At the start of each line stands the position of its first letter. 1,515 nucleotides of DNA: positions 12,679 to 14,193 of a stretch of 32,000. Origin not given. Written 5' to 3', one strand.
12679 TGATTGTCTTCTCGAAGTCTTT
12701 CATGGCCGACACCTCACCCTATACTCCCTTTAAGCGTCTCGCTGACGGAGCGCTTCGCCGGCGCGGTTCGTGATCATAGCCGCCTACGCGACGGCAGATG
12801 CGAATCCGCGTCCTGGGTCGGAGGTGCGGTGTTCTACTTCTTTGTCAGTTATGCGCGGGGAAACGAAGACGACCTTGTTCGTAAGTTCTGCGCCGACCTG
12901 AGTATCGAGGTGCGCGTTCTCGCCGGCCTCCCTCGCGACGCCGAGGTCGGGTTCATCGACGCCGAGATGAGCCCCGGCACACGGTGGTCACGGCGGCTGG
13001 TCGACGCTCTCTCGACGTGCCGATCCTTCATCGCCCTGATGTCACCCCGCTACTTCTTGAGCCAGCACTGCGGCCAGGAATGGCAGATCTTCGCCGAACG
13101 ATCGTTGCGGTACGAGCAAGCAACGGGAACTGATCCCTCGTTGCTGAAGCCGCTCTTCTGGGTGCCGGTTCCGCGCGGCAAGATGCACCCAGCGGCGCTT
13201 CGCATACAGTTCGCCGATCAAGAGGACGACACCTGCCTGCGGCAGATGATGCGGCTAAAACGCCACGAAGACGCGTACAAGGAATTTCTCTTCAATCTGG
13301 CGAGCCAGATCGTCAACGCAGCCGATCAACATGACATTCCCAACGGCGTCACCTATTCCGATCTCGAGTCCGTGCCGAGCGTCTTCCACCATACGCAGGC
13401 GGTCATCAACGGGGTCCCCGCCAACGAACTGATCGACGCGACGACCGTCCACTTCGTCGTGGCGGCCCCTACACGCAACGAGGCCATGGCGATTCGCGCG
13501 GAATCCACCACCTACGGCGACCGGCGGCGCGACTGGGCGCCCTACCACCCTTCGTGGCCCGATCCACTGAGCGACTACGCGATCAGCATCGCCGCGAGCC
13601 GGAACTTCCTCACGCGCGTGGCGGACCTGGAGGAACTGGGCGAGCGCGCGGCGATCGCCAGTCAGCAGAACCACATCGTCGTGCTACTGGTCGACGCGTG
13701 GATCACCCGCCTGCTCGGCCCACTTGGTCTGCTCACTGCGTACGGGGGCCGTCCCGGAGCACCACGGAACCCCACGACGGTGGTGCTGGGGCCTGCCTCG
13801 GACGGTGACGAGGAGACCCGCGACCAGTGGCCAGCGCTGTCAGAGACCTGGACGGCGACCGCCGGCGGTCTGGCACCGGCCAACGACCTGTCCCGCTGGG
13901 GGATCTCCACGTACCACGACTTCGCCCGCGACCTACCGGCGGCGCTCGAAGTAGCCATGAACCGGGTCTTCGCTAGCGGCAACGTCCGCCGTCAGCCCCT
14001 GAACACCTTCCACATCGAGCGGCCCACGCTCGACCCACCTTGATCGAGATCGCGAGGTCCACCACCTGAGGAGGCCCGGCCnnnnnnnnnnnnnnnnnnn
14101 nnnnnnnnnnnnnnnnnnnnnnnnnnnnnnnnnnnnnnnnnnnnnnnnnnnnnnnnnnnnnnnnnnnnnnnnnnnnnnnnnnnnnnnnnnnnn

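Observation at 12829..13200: FxsC keeps the TIR catalytic-glutamate signature whereas the TIR-like domain of FxsD has lost it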

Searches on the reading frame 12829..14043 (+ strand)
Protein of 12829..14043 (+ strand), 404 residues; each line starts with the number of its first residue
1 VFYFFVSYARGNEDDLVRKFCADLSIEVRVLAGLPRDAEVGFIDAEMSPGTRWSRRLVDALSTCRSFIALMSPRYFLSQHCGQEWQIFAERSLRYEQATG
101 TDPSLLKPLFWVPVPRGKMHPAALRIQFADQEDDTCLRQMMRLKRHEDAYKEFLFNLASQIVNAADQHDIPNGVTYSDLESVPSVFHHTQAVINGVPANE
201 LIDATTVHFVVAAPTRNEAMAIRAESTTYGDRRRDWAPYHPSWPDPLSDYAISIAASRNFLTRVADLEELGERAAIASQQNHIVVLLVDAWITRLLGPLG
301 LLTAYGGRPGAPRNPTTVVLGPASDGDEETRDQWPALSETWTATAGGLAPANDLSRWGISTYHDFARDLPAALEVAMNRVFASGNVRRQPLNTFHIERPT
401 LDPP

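Call 6: search_protein_families(library=ncbifam, proteins=[window:12829-14043:+], max_evalue=0.01)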
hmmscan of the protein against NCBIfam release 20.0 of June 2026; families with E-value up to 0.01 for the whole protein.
window:12829-14043:+ (404 aa): 2 families
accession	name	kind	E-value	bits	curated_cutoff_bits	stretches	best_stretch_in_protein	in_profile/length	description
NF040588.1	FxsC_Nterm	equivalog_domain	1.4e-39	135.9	130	1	3-167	2-182/182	TIR-like protein FxsC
TIGR04276.1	FxsC_Cterm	equivalog_domain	1.5e-30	106.5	55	1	207-383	1-177/196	FxsC protein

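Call 7: search_protein_families(library=pfam, proteins=[window:12829-14043:+], max_evalue=0.01)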
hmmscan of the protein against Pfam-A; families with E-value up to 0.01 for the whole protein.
window:12829-14043:+ (404 aa): 2 families
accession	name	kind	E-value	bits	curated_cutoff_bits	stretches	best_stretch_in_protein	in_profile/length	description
PF13676.11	TIR_2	-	6.1e-11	43.3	28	1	4-90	1-77/122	TIR domain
PF01582.25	TIR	-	0.00047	20.4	21.3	1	41-93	32-85/179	TIR domain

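Call 12: find_homologous_proteins(query=window:12829-14040:+, max_evalue=0.00001)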
Query window:12829-14040:+ (404 aa): 33 proteins with E <= 0.00001 among 8000 candidates.
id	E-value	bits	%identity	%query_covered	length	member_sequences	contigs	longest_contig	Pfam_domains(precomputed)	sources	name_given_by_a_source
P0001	1.2e-275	932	100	100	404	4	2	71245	PF13676.12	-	-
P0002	3.2e-246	835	90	100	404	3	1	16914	PF13676.12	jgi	jgi:FxsC-like protein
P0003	1.2e-145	503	58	100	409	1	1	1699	PF13676.12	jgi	jgi:FxsC-like protein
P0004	3.7e-145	502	59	100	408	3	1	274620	PF13676.12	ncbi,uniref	ncbi:hypothetical protein GCM10023170_035840 [Phytohabitans houttuyneae]|uniref:TIR-like protein Fxs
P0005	8.3e-144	497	58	100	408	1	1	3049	PF13676.12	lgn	-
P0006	6.6e-142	491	57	100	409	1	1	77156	PF01582.26,PF13676.12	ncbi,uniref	ncbi:TIR-like protein FxsC [Phytohabitans kaempferiae]|uniref:TIR-like protein FxsC n=1 Tax=Phytohab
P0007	8.2e-142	491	58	100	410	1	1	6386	PF13676.12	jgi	jgi:FxsC-like protein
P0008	5.1e-141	488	58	100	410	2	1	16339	PF13676.12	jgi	jgi:FxsC-like protein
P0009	3.0e-140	486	57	100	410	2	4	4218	PF13676.12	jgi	jgi:FxsC-like protein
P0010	5.5e-140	485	58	100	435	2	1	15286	PF13676.12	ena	-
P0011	1.4e-138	480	57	100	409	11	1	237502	PF13676.12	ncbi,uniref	ncbi:TIR-like protein FxsC [Phytohabitans sp. LJ34]|uniref:TIR-like protein FxsC n=1 Tax=Phytohabita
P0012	2.3e-137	476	57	100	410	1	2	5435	PF13676.12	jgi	jgi:FxsC-like protein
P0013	2.6e-137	476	56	97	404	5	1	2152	PF13676.12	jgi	jgi:FxsC-like protein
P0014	4.5e-136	472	57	96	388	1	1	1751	PF13676.12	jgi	jgi:FxsC-like protein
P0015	3.2e-130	453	56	96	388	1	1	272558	PF13676.12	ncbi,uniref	ncbi:TIR-like protein FxsC [Phytohabitans sp. LJ34]|uniref:TIR-like protein FxsC n=1 Tax=Phytohabita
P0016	2.7e-126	440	55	97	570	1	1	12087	PF13676.12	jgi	jgi:FxsC-like protein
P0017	4.2e-125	436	51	100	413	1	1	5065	PF13676.12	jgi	jgi:FxsC-like protein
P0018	7.4e-115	402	54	94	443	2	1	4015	PF13676.12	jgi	jgi:FxsC-like protein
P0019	8.2e-105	369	49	100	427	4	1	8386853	PF13676.12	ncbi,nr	ncbi:hypothetical protein C6W10_33805 [Plantactinospora sp. BB1]|nr:hypothetical protein C6W10_33805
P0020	2.0e-99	351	48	100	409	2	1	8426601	PF13676.12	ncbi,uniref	ncbi:TIR-like protein FxsC [Plantactinospora sp. WMMB334]|uniref:TIR-like protein FxsC n=1 Tax=Plant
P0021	4.8e-99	350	45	100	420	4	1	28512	PF13676.12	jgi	-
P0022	2.0e-93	332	44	100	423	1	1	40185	PF13676.12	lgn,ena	-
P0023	4.5e-75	271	41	100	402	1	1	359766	PF13676.12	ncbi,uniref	ncbi:TIR-like protein FxsC [Micromonospora sp. NPDC050417]|uniref:TIR-like protein FxsC n=1 Tax=Micr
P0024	3.9e-74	268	41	94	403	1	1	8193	PF13676.12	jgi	jgi:FxsC-like protein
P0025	1.2e-71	260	41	100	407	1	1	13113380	PF13676.12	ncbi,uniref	ncbi:TIR-like protein FxsC [Dactylosporangium sp. CA-233914]|uniref:TIR-like protein FxsC n=1 Tax=Da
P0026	2.7e-69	252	39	100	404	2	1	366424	PF13676.12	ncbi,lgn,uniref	ncbi:TIR-like protein FxsC [Micromonospora sp. NPDC049679]|uniref:TIR-like protein FxsC n=1 Tax=Micr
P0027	2.1e-63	233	38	100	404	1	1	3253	PF13676.12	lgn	-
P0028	4.0e-44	169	33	100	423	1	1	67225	PF13676.12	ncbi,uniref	ncbi:TIR-like protein FxsC [Micromonospora carbonacea]|uniref:TIR-like protein FxsC n=1 Tax=Micromon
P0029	9.4e-44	168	34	83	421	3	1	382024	PF13676.12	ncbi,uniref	ncbi:TIR-like protein FxsC [Micromonospora globbae]|uniref:TIR-like protein FxsC n=1 Tax=Micromonosp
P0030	1.0e-42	165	37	72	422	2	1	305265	PF13676.12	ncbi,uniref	ncbi:FxsC protein [Micromonospora sp. NPDC051141]|uniref:FxsC protein n=1 Tax=Micromonospora sp. NPD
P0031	1.2e-41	161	34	84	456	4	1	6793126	PF13676.12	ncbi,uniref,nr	ncbi:TIR-like protein FxsC [Micromonospora sp. WMMD975]|uniref:TIR-like protein FxsC n=1 Tax=Micromo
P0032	1.4e-39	154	37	72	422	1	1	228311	PF13676.12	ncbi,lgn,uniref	ncbi:FxsC protein [Micromonospora sp. RP3T]|uniref:FxsC protein n=1 Tax=Micromonospora sp. RP3T TaxI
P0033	1.9e-32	131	34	66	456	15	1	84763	PF13676.12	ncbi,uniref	ncbi:TIR-like protein FxsC [Streptomyces sp. NPDC001985]|uniref:TIR-like protein FxsC n=1 Tax=Strept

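Call 15: find_related_loci(query=A1, collection=genome_contigs, flank=10000)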
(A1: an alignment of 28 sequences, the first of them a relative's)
Query A1 (404 aa) in genome_contigs; peptide patterns used: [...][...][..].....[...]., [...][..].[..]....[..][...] (x = any residue, [..] = any of these).
99 stretches matched a pattern; 62 encode a relative of the query (tblastn E <= 1e-3); 62 distinct loci.
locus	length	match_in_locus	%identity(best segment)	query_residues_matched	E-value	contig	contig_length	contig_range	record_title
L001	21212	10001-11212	90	1-404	0e+0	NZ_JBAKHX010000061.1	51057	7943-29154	Micromonospora sp. CPCC 206061 Scaffold60_1, whole genome shotgun sequence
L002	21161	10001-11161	56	1-389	3e-133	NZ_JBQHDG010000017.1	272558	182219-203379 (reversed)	Phytohabitans sp. LJ34 LJ34-1_scaffold17, whole genome shotgun sequence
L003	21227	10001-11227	56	1-404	3e-144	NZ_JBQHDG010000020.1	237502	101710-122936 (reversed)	Phytohabitans sp. LJ34 LJ34-1_scaffold20, whole genome shotgun sequence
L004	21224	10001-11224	48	1-403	4e-105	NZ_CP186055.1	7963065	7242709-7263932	Plantactinospora sp. WMMC1484 chromosome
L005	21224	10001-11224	48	1-403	1e-104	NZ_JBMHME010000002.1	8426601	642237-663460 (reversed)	Plantactinospora sp. WMMB334 tig00000003, whole genome shotgun sequence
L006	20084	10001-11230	45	1-401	5e-96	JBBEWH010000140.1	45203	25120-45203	Actinomycetes bacterium KLBMP 9797 Scaffold33_2, whole genome shotgun sequence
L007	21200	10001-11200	43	1-404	7e-87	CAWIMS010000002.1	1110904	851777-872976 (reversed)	MAG: uncultured Actinomycetota bacterium isolate MFD04944.bin.1.282 genome assembly, contig: contig_18775, whole genome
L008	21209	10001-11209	41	1-404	2e-75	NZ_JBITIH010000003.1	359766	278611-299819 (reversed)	Micromonospora sp. NPDC050417 NPDC050417_58_G12.ctg-0003, whole genome shotgun sequence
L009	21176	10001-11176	40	4-404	1e-75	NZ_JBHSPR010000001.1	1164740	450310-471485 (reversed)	Plantactinospora solaniradicis strain CGMCC 4.7284 platanus_K_17_124_1, whole genome shotgun sequence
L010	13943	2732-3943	40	1-389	3e-73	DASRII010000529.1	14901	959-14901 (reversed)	MAG TPA_asm: Micromonosporaceae bacterium isolate SMAG_U10106 k141_1788056, whole genome shotgun sequence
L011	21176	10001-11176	39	4-404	1e-72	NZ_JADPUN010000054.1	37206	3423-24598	Plantactinospora alkalitolerans strain S1510 NODE_71_length_37206_cov_7.48815_ID_141, whole genome shotgun sequence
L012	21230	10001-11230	41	1-404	6e-72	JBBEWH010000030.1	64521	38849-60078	Actinomycetes bacterium KLBMP 9797 Scaffold6_8, whole genome shotgun sequence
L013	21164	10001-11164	39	4-404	3e-71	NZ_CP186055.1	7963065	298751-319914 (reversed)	Plantactinospora sp. WMMC1484 chromosome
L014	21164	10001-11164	38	4-404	5e-71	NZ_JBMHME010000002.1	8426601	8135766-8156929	Plantactinospora sp. WMMB334 tig00000003, whole genome shotgun sequence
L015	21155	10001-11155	39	1-385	1e-70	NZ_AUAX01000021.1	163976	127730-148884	Hamadaea tsunoensis DSM 44101 G401DRAFT_scaffold00019.19_C, whole genome shotgun sequence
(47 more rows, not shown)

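Call 23: search_protein_representatives(alignment_id=A1)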
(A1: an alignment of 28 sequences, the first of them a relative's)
Query: 28 sequences, 408 profile positions. Proteins with E-value up to 0.001 (for the whole library): 6702; up to 1e-10: 2796; up to 1e-30: 1425. The best 150 are listed.
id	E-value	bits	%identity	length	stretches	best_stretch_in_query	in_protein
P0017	1.1e-170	584.6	-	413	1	1-408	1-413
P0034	1.5e-153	528.2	-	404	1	1-408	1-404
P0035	9.3e-153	525.5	-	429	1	1-408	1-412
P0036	4.6e-150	516.7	-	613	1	1-408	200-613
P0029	1.2e-149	515.3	-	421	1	2-408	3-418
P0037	5.1e-146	503.3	-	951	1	2-395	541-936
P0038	3.9e-136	470.8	-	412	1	1-408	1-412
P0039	1.3e-135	469.1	-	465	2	1-205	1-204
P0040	1.7e-132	458.8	-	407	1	1-408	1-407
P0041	1.8e-132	458.7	-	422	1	2-408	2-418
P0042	1.1e-129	449.6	-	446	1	2-408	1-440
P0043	4.1e-129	447.7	-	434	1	2-408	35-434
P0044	1.2e-128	446.1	-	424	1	2-406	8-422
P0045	1.5e-128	445.8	-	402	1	2-408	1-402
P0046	4.0e-128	444.4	-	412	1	1-408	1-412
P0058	3.3e-119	415.0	-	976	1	2-407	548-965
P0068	2.8e-112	392.2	-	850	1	3-406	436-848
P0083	1.9e-103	363.2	-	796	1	2-408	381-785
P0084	1.9e-103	363.1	-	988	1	2-395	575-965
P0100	5.3e-97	341.9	-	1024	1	3-384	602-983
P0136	2.0e-88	313.7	-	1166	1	2-382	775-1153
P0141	1.9e-87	310.4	-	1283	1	2-408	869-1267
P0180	2.7e-84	300.1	-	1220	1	3-403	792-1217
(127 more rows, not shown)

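Call 40: predict_structure(alignment_id=A1)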
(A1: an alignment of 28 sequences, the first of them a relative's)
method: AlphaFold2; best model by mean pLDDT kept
length: 404 residues; sequences in the alignment: 28
mean_pLDDT: 78.5   pTM: 0.51
mean pLDDT of the five models: 78.5, 78.0, 77.7, 76.9, 76.4
residues with pLDDT >= 90: 117; 70-90: 192; 50-70: 53; < 50: 42
segments of 3 or more residues with pLDDT < 50: 127-133, 189-203, 386-403
pLDDT, mean of each block of 10 residues (from residue 1): 87 87 95 92 70 75 87 80 85 82 83 68 54 65 82 92 86 60 64 36 72 96 92 92 85 76 88 85 92 92 77 80 90 89 74 83 88 85 51 36 46
secondary structure, 60 per line:
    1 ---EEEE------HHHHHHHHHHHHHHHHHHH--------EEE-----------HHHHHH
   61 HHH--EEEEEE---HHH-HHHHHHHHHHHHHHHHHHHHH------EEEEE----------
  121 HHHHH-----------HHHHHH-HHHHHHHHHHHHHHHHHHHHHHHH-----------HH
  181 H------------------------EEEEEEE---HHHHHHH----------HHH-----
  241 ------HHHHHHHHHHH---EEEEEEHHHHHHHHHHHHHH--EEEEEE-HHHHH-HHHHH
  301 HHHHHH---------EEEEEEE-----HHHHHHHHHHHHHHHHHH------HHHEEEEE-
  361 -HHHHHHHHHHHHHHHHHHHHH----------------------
elements in order: E4-7 H14-32 E41-43 H55-63 E66-71 H79-99 E106-110 H121-125 H137-142 H144-167 E206-212 H216-222 H247-257 E261-266 H267-280 E283-288 H290-294 H296-306 E316-322 H328-345 E355-359 H362-382

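Call 44: fold_search(model_id=the predicted structure, library=pdb)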
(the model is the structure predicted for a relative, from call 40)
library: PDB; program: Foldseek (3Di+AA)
matches with E <= 10: 822; with E <= 0.001: 0
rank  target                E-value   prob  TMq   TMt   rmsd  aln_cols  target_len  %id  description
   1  7rts                  5.3e-03  0.99  0.21  0.46  15.0       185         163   17  Crystal structure of the TIR domain from the grapevine disease resistance protein RUN1 without the AE interface (released 2021-10-13)
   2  7crc_A                5.6e-03  0.41  0.20  0.08  21.1       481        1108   14  Cryo-EM structure of plant NLR RPP1 tetramer in complex with ATR1 (released 2020-12-16)
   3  3tbf_H                6.5e-03  0.63  0.20  0.22  18.5       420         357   10  C-terminal domain of glucosamine-fructose-6-phosphate aminotransferase from Francisella tularensis. (released 2011-08-24)
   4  7s2z_C                1.1e-02  0.99  0.22  0.45  11.9       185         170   16  Crystal structure of the E100A mutant TIR domain from the grapevine disease resistance protein RUN1 bound to NAD (released 2021-10-13)
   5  3kxi                  1.2e-02  0.23  0.16  0.18  20.1       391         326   10  crystal structure of SsGBP and GDP complex (released 2010-05-26)
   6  7dfv_A                1.3e-02  0.80  0.25  0.20  19.1       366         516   12  Cryo-EM structure of plant NLR RPP1 tetramer core part (released 2020-12-16)
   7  7s2z_A                1.5e-02  1.00  0.26  0.55   9.5       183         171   15  Crystal structure of the E100A mutant TIR domain from the grapevine disease resistance protein RUN1 bound to NAD (released 2021-10-13)
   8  5teb_A                1.5e-02  0.98  0.22  0.46  11.3       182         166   15  Crystal Structure of the TIR domain from the Arabidopsis Thaliana disease resistance protein RPP1 (released 2017-02-01)
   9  5ku7_B                1.5e-02  0.98  0.21  0.45  15.8       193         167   16  Crystal structure of the TIR domain from the Muscadinia rotundifolia disease resistance protein RPV1 (released 2017-02-15)
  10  7s2z_B                1.8e-02  0.99  0.23  0.47  15.3       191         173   16  Crystal structure of the E100A mutant TIR domain from the grapevine disease resistance protein RUN1 bound to NAD (released 2021-10-13)
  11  5ku7_A                1.9e-02  0.99  0.22  0.45  12.0       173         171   17  Crystal structure of the TIR domain from the Muscadinia rotundifolia disease resistance protein RPV1 (released 2017-02-15)
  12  6o0w                  2.0e-02  0.96  0.21  0.44  15.0       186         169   16  Crystal structure of the TIR domain from the grapevine disease resistance protein RUN1 in complex with NADP+ and Bis-Tri (released 2019-09-04)
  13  7rx1_B                2.1e-02  0.99  0.22  0.47  13.6       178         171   18  Crystal structure of the TIR domain from the grapevine disease resistance protein RUN1 (released 2021-10-13)
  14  7rx1_A                2.1e-02  0.96  0.22  0.44  15.4       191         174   16  Crystal structure of the TIR domain from the grapevine disease resistance protein RUN1 (released 2021-10-13)
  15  7dfv_B                2.3e-02  0.35  0.22  0.18  21.3       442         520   13  Cryo-EM structure of plant NLR RPP1 tetramer core part (released 2020-12-16)
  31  3ozi_B                5.1e-02  0.96  0.21  0.46  12.7       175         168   17  Crystal structure of the TIR domain from the flax disease resistance protein L6 (released 2011-04-27)
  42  3ozi_A                6.7e-02  0.72  0.21  0.39   7.2       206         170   12  Crystal structure of the TIR domain from the flax disease resistance protein L6 (released 2011-04-27)
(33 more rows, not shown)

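Call 56: search_protein_families(library=padloc, proteins=[window:12829-14043:+], max_evalue=0.01)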
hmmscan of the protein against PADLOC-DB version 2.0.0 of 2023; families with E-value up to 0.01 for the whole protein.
window:12829-14043:+ (404 aa): 0 families

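Call 71: search_protein_families(library=pfam, proteins=[P0037, P0058, P0068, P0083, P0084, P0100, P0136, P0141, P0180], max_evalue=0.00001)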
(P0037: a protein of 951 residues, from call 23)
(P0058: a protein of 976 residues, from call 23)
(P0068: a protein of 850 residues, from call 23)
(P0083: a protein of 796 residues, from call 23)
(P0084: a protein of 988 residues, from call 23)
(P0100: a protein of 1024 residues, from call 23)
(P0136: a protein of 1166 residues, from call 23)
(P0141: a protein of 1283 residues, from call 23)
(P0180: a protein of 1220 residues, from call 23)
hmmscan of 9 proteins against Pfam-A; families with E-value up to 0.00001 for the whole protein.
P0037 (951 aa): 1 family
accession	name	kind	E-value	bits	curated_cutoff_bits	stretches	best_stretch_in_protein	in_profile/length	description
PF13676.11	TIR_2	-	1.5e-13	51.8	28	1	543-629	1-77/122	TIR domain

P0058 (976 aa): 1 family
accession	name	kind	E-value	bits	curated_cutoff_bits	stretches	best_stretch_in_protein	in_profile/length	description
PF13676.11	TIR_2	-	5.6e-11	43.4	28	1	550-690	1-121/122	TIR domain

P0068 (850 aa): 1 family
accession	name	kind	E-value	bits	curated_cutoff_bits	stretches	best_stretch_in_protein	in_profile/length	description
PF13676.11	TIR_2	-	1.3e-08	35.8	28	1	437-562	1-107/122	TIR domain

P0083 (796 aa): 1 family
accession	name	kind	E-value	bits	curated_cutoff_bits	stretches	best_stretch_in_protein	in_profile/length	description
PF13676.11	TIR_2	-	2e-10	41.6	28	1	383-482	1-78/122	TIR domain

P0084 (988 aa): 1 family
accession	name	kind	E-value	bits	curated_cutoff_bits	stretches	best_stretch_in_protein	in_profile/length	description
PF13676.11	TIR_2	-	9.5e-10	39.5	28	1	577-692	1-92/122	TIR domain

P0100 (1024 aa): 1 family
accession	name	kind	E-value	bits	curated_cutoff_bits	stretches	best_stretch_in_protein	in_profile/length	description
PF13676.11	TIR_2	-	1.1e-09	39.3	28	1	604-719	2-92/122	TIR domain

P0136 (1166 aa): 3 families
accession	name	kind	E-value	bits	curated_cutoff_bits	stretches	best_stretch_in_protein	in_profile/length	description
PF13374.12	TPR_10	-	3.3e-21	75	27.5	1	638-677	3-42/42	Tetratricopeptide repeat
PF13424.12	TPR_12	-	1.6e-14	54.3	30.1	1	598-665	6-73/77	Tetratricopeptide repeat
PF14559.12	TPR_19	-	4.4e-08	33.8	25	0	632-659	20-47/68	Tetratricopeptide repeat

P0141 (1283 aa): 1 family
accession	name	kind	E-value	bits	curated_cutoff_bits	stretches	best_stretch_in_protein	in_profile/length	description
PF13676.11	TIR_2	-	8.5e-07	29.9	28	1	917-965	28-77/122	TIR domain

P0180 (1220 aa): 1 family
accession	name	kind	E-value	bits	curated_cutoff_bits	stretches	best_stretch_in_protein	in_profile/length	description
PF13676.11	TIR_2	-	8.9e-06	26.6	28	0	793-917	1-104/122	TIR domain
